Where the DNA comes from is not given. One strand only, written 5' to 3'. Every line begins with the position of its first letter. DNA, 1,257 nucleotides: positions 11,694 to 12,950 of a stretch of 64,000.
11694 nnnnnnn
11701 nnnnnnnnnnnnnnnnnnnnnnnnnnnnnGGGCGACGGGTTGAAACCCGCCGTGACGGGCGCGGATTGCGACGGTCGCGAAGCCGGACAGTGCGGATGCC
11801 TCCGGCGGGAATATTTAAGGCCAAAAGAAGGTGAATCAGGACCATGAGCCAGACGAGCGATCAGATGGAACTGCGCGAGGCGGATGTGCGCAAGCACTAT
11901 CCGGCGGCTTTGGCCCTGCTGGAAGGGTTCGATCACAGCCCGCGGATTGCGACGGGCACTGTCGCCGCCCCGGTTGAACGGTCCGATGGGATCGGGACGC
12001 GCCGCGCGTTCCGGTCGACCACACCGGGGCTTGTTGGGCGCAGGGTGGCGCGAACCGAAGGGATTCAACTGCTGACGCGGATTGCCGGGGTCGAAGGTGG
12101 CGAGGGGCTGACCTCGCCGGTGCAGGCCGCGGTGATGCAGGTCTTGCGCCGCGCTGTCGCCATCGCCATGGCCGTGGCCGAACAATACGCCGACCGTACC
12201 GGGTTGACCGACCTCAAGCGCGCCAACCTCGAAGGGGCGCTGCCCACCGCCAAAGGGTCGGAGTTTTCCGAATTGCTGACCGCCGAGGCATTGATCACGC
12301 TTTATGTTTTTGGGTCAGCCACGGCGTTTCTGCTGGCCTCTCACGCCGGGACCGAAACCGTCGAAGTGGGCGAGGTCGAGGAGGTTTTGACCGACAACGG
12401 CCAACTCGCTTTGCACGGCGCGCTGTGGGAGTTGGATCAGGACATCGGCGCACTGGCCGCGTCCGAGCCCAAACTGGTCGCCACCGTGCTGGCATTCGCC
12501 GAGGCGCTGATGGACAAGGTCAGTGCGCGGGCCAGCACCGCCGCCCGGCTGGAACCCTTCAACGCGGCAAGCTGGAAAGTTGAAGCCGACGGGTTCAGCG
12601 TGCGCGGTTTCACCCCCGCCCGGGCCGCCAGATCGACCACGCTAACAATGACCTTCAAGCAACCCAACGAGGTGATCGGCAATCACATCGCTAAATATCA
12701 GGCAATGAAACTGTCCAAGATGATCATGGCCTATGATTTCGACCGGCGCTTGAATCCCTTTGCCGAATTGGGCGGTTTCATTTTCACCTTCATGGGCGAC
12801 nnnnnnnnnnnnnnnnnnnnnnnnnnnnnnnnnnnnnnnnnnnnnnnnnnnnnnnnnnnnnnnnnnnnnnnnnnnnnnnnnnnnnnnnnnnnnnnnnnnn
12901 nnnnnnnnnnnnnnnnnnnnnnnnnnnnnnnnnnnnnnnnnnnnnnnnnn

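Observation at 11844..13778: Classic-clade AAA+ ATPase with a ~300-aa unique N-terminal region and a ~170-aa helical tail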

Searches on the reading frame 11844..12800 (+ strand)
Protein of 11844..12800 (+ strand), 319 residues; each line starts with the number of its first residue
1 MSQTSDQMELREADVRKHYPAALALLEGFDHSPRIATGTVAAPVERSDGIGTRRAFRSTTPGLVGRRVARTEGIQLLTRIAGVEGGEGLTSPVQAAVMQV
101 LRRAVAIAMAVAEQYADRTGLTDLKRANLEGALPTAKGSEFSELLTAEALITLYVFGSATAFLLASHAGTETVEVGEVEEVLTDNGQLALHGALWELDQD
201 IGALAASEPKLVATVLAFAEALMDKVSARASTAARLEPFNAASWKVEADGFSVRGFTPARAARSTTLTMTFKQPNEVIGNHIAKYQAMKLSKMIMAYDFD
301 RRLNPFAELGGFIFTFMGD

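Call 21: search_protein_families(library=pfam, proteins=[window:11844-12800:+], max_evalue=10)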
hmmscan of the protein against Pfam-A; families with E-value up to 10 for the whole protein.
window:11844-12800:+ (319 aa): 1 family
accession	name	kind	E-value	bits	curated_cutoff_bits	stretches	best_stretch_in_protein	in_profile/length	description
PF21423.2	AhtL-like_1st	-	0.089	12.8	27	1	240-272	24-53/55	Pyrogallol hydroxytransferase large subunit-like, domain 1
